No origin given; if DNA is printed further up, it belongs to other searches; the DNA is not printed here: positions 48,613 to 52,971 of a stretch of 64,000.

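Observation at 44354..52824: Tandem paralogous giant FecR-VIT-VWA-TPR lipoproteins; the second carries a TonB-C/AgmX-like domain where the first has an acidic disordered insert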

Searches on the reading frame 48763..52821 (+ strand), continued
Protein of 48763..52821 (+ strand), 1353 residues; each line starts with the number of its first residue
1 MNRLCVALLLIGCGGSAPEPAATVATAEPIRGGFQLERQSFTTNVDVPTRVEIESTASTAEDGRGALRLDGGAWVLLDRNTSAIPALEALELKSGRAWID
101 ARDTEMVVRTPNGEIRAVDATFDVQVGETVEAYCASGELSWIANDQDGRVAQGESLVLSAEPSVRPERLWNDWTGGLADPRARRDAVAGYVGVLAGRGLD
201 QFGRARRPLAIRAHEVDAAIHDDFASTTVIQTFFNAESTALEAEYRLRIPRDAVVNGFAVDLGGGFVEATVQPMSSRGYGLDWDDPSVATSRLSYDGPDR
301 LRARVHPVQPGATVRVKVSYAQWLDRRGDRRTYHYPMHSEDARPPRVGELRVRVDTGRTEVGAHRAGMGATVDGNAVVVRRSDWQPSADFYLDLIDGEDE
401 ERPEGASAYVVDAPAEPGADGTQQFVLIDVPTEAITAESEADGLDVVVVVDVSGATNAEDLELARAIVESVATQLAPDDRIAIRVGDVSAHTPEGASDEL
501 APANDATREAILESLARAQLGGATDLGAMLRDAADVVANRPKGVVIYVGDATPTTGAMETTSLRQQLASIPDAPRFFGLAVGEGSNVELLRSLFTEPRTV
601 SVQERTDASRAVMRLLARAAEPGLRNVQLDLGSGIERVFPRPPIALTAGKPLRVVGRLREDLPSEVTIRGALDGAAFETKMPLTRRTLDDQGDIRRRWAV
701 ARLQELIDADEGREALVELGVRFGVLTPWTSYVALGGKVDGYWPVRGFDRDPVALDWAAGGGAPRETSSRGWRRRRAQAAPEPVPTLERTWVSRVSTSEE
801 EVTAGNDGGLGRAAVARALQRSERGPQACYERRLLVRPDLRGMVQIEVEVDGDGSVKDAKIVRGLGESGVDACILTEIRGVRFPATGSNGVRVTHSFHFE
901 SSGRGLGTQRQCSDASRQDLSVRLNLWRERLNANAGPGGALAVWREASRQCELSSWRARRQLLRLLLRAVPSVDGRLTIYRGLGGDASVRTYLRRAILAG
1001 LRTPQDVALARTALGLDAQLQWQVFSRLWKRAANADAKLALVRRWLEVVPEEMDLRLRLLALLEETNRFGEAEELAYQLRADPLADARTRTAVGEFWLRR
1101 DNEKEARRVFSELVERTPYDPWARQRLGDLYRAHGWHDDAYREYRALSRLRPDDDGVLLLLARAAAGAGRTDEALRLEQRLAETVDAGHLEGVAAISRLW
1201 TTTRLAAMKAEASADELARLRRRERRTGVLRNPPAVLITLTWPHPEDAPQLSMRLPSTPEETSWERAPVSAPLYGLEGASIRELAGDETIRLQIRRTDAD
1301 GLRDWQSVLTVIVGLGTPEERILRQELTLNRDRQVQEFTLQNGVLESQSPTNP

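Call 15: find_related_loci(query=A1, collection=genome_contigs, flank=10000)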
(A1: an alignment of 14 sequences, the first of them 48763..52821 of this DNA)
Query A1 (1353 aa) in genome_contigs; peptide patterns used: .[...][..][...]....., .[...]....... (x = any residue, [..] = any of these).
392 stretches matched a pattern; 256 encode a relative of the query (tblastn E <= 1e-3); the best 80 are kept; 77 distinct loci.
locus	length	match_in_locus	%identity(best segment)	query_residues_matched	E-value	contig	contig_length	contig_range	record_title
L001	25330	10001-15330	60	1-1345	0e+0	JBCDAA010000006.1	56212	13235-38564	MAG: Myxococcota bacterium isolate P01_F01_bin.48 k141_3240557_length_56212_cov_37.1605, whole genome shotgun sequence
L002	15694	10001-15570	58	5-1353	0e+0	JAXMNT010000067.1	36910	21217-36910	MAG: Deltaproteobacteria bacterium isolate EC_MBin.16 ECX_650CoAssmbCtg, whole genome shotgun sequence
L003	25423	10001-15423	58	29-1350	0e+0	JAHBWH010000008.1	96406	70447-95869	MAG: Myxococcales bacterium isolate ACE_MYX12 MYX12_8, whole genome shotgun sequence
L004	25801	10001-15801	54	4-1352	0e+0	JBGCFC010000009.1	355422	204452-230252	MAG: Sandaracinaceae bacterium isolate SGMAG-31 contig9, whole genome shotgun sequence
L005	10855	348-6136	54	12-1352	0e+0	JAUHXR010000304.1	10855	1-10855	MAG: Polyangia bacterium isolate 3_bin.16 NODE_7110_length_10855_cov_2.448173, whole genome shotgun sequence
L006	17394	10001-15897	53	30-1345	0e+0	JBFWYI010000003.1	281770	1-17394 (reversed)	MAG: Sandaracinaceae bacterium isolate CA_2019_TPBS_160 NODE_350_length_281770_cov_7.623183_TPBS, whole genome shotgun s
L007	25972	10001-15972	53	4-1352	0e+0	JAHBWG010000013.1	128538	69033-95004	MAG: Sandaracinaceae bacterium isolate ACE_MYX11 MYX11_13, whole genome shotgun sequence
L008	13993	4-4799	53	4-1353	0e+0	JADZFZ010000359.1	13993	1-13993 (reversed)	MAG: Deltaproteobacteria bacterium isolate SJ883 c_000000313729, whole genome shotgun sequence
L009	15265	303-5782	50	5-1350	0e+0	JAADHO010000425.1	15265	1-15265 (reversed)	MAG: Deltaproteobacteria bacterium isolate M_MetaBat.197 contig-127_6071, whole genome shotgun sequence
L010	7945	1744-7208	52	13-1345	0e+0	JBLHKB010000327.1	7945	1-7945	MAG: Polyangiales bacterium isolate 3300054698_34 Ga0535670_0020369, whole genome shotgun sequence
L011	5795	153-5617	50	1-1347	0e+0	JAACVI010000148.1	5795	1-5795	MAG: Myxococcales bacterium isolate CG_2015-01_69_45 CG_2015-01_curated_scaffold_10893, whole genome shotgun sequence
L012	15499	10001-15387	56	13-1296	0e+0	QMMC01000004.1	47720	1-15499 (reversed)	MAG: Deltaproteobacteria bacterium isolate B10_G4 B10_Guay4_scaffold_00149, whole genome shotgun sequence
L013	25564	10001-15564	51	4-1352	0e+0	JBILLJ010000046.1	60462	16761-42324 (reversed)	MAG: Sandaracinaceae bacterium isolate ME2017-07-27_3300044645_group7_bin65 Rohwer_bin1493_scaffold_52_c1, whole genome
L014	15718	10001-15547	49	4-1353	0e+0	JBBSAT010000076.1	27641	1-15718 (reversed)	MAG: Polyangiales bacterium isolate La6_metabat2.038 La6_metabat2.038_K_3474475_L_27641_cov_12.1487, whole genome shotgu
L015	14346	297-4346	53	10-1340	0e+0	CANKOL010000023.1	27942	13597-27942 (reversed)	MAG: Sandaracinaceae bacterium isolate RH-9nov16-262 genome assembly, contig: RH-9nov16-C-C2936, whole genome shotgun se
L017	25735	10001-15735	52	19-1350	0e+0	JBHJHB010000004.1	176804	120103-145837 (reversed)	MAG: Sandaracinaceae bacterium isolate sb_S12C846_1 S12Ck141_795950, whole genome shotgun sequence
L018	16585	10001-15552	50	5-1353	0e+0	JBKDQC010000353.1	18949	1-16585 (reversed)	MAG: Deltaproteobacteria bacterium isolate samp_2153_concoct_538 samp_2153_1280370, whole genome shotgun sequence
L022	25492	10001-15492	48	19-1345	0e+0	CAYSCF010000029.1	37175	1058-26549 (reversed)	MAG TPA_asm: uncultured Sandaracinaceae bacterium isolate binchicken_co54_31 genome assembly, contig: NODE_1876_length_3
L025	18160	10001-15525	47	4-1353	0e+0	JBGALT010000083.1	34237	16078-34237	MAG: Sandaracinaceae bacterium isolate MAG_AAO_H10.10 AAOH10-10_opera_contig_4408, whole genome shotgun sequence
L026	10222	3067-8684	46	13-1353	0e+0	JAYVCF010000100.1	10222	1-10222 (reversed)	MAG: Deltaproteobacteria bacterium isolate GL30_UP_concoct_80 GL30_UP_concoct_80_99, whole genome shotgun sequence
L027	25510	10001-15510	46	2-1340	0e+0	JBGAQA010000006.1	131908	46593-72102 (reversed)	MAG: Sandaracinaceae bacterium isolate MAG_AAO_AS.33 AAOAS-33_NODE_6_length_131908_cov_6.544479, whole genome shotgun se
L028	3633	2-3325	54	268-1353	0e+0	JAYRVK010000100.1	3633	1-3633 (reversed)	MAG: Sandaracinaceae bacterium isolate NJ_NJASGE3bin.19 k141_120947, whole genome shotgun sequence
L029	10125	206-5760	49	13-1351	0e+0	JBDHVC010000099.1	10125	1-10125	MAG: Sandaracinaceae bacterium isolate AS-MESO-3CA.302 NODE_28604_length_10125_cov_18.724721, whole genome shotgun seque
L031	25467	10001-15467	46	4-1352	0e+0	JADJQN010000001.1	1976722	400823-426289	MAG: Sandaracinaceae bacterium isolate Fred_18-Q3-R57-64_MAXAC.276 tig00000756-10-19749050, whole genome shotgun sequenc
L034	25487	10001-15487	49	4-1349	0e+0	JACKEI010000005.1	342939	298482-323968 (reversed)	MAG: Sandaracinaceae bacterium isolate HK-STAS-MYXO-29 HK-STAS-MYXO-29_5, whole genome shotgun sequence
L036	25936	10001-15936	52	1-1351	0e+0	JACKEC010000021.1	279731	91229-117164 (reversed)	MAG: Sandaracinaceae bacterium isolate HK-STAS-MYXO-23 HK-STAS-MYXO-23_21, whole genome shotgun sequence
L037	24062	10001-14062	52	23-1353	0e+0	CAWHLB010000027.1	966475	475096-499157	MAG: uncultured delta proteobacterium isolate MFD02416.bin.2.203 genome assembly, contig: contig_58007, whole genome sho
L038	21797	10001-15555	52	8-1353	0e+0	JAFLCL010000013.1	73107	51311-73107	MAG: Deltaproteobacteria bacterium isolate UWPOB_DELTA5 gnl_X_FKCMEJAL_13, whole genome shotgun sequence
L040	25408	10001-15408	49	12-1353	0e+0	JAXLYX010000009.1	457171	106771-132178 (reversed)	MAG: Polyangiales bacterium isolate STL-MYX24 C3.137.fa-9, whole genome shotgun sequence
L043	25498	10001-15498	38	5-1353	0e+0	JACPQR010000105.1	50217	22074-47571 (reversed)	MAG: Deltaproteobacteria bacterium isolate NC_groundwater_658_Ag_B-0.1um_70_50 B_1_S1_Biohub_coassembly_k141_2176035, wh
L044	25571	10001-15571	48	10-1352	0e+0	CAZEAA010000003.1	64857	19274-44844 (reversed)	MAG TPA_asm: uncultured Sandaracinaceae bacterium isolate SRP296810_co1_247 genome assembly, contig: NODE_359_length_648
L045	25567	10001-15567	48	4-1353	0e+0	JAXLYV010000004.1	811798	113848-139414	MAG: Sandaracinus sp. isolate STL-MYX22 C1.83.fa-4, whole genome shotgun sequence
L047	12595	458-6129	51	4-1353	0e+0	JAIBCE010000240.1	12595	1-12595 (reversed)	MAG: Sandaracinaceae bacterium isolate SSF7 NODE_103557_length_12595_cov_9.091274, whole genome shotgun sequence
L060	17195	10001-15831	33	7-1353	0e+0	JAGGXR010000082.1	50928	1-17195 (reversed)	MAG: Deltaproteobacteria bacterium isolate AUK157 PB_MBMC_111_c_000000000078, whole genome shotgun sequence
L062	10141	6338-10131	49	4-1353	0e+0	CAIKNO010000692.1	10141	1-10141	MAG: uncultured Sandaracinus sp. isolate KT_bin-1087 genome assembly, contig: bin-1087:692/816, whole genome shotgun seq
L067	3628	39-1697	55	804-1353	8e-164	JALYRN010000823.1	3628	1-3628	MAG: Myxococcota bacterium isolate MDV bin90 SD1454_NODE_14460_length_3628_cov_2.207655, whole genome shotgun sequence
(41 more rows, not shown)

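Call 45: find_encoding_contigs(protein=P0056, flank=10000, max_places=2)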
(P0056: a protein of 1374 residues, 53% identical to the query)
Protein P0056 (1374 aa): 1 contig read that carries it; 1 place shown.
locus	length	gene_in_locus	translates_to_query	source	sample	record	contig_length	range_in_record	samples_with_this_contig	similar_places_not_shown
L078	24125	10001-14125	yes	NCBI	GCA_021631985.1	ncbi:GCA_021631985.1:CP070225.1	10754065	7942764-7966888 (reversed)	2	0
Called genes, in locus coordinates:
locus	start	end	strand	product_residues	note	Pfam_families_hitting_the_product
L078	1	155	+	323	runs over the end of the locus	PF00069:Pkinase, PF07714:PK_Tyr_Ser-Thr, PF06293:Kdo (weak)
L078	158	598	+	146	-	PF00300:His_Phos_1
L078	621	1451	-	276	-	PF01073:3Beta_HSD, PF01370:Epimerase, PF02254:TrkA_N (weak), PF04321:RmlD_sub_bind, PF05368:NmrA, PF07993:NAD_binding_4, PF13460:NAD_binding_10, PF16363:GDP_Man_Dehyd, +1 more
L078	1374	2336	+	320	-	PF00165:HTH_AraC (faint), PF12833:HTH_18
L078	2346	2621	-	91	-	PF01638:HxlR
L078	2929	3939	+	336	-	PF08240:ADH_N, PF00107:ADH_zinc_N, PF13602:ADH_zinc_N_2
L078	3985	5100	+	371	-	PF00034:Cytochrom_C (faint), PF03150:CCP_MauG, PF13442:Cytochrome_CBB3 (faint)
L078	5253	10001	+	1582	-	PF08487:VIT, PF14559:TPR_19 (faint)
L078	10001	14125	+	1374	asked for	PF04773:FecR (weak), PF08487:VIT, PF14559:TPR_19 (faint)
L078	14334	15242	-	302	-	PF01551:Peptidase_M23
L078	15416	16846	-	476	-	PF00515:TPR_1 (faint), PF13424:TPR_12, PF24885:TPR_NPHP3, PF17874:TPR_MalT (weak), PF13424:TPR_12, PF13374:TPR_10, PF24885:TPR_NPHP3 (weak), PF13424:TPR_12 (weak), +4 more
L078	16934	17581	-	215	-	PF00440:TetR_N, PF16925:TetR_C_13 (faint)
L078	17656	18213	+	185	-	-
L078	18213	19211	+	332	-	PF01073:3Beta_HSD, PF01370:Epimerase, PF02719:Polysacc_synt_2, PF04321:RmlD_sub_bind, PF05368:NmrA, PF13460:NAD_binding_10, PF16363:GDP_Man_Dehyd, PF07993:NAD_binding_4 (weak), +1 more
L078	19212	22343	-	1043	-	PF00873:ACR_tran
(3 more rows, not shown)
